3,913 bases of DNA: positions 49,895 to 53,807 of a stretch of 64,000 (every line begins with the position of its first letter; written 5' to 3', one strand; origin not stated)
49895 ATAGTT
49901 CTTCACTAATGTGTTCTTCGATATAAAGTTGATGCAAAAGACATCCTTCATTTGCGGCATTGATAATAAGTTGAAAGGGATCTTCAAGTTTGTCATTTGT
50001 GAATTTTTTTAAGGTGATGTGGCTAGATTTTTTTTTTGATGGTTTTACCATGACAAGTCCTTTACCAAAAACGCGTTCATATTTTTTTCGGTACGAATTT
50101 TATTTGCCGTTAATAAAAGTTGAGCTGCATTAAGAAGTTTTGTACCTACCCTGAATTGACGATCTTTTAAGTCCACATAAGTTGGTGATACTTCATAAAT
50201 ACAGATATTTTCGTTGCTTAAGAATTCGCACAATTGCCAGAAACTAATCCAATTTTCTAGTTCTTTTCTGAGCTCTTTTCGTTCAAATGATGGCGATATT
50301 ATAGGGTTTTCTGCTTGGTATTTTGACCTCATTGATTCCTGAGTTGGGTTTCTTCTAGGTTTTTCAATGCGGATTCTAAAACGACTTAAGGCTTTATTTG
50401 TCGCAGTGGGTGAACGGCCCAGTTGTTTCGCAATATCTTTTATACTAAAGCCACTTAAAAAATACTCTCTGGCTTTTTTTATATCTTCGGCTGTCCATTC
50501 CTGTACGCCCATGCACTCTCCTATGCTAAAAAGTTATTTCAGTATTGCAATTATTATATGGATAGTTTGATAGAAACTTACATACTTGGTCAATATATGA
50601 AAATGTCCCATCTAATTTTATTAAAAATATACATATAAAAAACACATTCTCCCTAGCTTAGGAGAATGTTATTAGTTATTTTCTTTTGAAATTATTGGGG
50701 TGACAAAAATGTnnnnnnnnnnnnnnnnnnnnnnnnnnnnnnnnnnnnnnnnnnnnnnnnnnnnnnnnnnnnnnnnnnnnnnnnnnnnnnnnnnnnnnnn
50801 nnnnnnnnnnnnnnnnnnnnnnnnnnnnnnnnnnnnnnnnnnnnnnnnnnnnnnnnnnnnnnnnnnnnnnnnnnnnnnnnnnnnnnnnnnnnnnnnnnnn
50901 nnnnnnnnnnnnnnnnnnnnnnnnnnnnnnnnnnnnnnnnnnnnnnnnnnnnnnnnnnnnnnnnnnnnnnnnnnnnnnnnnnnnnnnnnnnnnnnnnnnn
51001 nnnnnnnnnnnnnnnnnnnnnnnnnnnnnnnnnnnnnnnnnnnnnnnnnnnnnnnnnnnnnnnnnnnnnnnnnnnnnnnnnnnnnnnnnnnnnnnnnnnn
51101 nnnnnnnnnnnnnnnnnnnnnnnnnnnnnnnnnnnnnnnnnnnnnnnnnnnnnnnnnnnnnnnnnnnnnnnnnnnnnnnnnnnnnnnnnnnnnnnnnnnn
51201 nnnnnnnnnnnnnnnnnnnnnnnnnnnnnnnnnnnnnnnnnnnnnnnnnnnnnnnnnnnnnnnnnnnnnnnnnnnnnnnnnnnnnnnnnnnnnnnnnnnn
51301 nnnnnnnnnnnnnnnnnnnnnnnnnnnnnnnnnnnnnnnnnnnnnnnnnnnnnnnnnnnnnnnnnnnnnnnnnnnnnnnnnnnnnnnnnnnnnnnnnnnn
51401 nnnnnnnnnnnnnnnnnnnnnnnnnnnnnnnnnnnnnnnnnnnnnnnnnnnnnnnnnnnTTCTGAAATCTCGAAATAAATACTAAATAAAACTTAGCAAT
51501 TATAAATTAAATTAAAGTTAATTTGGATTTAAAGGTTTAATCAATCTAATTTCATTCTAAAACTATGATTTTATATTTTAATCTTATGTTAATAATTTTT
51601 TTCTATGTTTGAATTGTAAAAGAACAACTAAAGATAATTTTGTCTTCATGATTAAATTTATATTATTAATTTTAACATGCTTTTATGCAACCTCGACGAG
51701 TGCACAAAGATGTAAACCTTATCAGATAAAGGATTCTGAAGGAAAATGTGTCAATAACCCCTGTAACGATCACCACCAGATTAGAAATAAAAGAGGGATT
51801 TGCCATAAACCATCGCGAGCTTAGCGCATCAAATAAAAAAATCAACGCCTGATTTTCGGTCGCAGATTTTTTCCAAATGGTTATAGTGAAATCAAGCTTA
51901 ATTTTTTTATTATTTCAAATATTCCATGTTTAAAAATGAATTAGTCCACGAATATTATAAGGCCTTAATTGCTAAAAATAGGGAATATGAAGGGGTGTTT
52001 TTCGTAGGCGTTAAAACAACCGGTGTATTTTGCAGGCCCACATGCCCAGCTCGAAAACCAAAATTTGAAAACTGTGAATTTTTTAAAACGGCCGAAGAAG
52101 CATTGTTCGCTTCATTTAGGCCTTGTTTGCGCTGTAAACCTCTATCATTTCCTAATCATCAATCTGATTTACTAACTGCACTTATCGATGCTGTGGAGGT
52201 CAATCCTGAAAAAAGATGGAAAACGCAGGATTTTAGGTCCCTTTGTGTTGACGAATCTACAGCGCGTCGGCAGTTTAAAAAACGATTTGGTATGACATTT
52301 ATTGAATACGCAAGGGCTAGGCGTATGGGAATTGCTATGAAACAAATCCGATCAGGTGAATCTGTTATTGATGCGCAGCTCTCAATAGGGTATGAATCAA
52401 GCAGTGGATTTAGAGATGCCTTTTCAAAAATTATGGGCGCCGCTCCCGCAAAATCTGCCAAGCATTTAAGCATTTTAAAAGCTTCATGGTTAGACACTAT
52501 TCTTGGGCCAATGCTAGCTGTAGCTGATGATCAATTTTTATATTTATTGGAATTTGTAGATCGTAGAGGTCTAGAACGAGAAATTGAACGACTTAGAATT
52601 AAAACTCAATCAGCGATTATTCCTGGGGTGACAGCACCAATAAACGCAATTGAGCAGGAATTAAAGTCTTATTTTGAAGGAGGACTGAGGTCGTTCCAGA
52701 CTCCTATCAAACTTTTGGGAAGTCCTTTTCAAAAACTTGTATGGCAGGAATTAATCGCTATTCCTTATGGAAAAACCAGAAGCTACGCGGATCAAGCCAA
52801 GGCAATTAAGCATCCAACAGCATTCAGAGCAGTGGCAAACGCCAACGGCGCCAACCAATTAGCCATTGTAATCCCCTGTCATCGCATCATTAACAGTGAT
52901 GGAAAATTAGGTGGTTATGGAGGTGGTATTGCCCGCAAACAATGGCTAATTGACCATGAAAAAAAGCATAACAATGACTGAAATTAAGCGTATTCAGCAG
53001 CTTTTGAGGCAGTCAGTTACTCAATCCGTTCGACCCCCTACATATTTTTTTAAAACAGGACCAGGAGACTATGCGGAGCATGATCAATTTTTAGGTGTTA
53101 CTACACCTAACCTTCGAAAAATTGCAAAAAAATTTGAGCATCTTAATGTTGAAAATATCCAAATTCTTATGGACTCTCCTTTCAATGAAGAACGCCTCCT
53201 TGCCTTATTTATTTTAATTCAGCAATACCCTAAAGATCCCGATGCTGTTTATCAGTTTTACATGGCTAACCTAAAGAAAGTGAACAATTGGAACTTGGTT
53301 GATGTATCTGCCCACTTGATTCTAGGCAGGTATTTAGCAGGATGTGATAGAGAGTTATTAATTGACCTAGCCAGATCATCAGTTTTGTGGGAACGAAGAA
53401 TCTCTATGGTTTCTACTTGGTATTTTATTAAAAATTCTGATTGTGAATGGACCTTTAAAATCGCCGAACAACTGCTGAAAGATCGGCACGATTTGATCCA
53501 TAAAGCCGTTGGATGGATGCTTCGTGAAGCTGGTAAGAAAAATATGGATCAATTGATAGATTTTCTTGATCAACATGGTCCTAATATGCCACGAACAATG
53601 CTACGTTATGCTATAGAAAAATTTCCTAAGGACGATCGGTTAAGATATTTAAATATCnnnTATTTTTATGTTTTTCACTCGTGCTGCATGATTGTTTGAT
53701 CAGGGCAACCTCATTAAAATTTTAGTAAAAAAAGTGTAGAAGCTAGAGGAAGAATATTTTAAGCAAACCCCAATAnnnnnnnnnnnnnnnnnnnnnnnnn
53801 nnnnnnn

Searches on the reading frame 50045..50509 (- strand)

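Call 70: search_protein_families(library=pfam, proteins=[window:50045-50509:-], max_evalue=0.001)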
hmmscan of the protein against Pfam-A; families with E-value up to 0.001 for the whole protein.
window:50045-50509:- (154 aa): 2 families
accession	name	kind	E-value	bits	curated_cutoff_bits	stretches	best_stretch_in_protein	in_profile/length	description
PF07750.17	GcrA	-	8.2e-06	26.7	26.9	1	4-74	2-67/155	GcrA cell cycle regulator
PF08281.18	Sigma70_r4_2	-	0.00011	22.2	25.7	1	17-45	23-51/54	Sigma-70, region 4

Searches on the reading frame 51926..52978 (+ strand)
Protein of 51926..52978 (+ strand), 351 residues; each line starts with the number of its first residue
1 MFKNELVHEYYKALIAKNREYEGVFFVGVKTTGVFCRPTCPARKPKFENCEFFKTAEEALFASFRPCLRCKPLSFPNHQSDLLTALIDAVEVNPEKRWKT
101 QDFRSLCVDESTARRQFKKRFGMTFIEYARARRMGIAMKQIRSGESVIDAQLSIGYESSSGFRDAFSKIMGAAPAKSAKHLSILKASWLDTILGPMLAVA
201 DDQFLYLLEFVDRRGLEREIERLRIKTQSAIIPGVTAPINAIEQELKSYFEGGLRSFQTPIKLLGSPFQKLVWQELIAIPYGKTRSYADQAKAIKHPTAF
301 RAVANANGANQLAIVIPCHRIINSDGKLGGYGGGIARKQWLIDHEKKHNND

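Call 70: search_protein_families(library=pfam, proteins=[window:51926-52978:+], max_evalue=0.001)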
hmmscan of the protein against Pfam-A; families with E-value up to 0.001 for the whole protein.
window:51926-52978:+ (351 aa): 4 families
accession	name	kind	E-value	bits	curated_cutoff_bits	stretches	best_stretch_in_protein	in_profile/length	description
PF01035.26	DNA_binding_1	-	4.2e-32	110.3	27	1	267-346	1-80/81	6-O-methylguanine DNA methyltransferase, DNA binding domain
PF02805.21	Ada_Zn_binding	-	5.7e-28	97.2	23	1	10-72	2-64/65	Metal binding domain of Ada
PF12833.13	HTH_18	-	4.1e-16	59.5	33.6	1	105-176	4-76/80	Helix-turn-helix domain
PF00165.29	HTH_AraC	-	6.3e-05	23.4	26.6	0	106-128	18-40/42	Bacterial regulatory helix-turn-helix proteins, AraC family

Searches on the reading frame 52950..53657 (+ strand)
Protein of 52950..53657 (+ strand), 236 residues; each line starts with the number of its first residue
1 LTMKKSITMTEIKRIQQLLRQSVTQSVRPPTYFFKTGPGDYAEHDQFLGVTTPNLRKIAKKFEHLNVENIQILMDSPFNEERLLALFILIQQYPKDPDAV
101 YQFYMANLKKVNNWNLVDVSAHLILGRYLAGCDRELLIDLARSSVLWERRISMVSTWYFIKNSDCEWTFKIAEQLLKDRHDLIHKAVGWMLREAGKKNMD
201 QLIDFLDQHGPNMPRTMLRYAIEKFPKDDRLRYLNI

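Call 70: search_protein_families(library=pfam, proteins=[window:52950-53657:+], max_evalue=0.001)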
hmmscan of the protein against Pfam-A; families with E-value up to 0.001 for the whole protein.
window:52950-53657:+ (236 aa): 1 family
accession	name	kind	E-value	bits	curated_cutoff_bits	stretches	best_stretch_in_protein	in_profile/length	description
PF08713.17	DNA_alkylation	-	1.7e-59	201.5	21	1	33-225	20-213/213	DNA alkylation repair enzyme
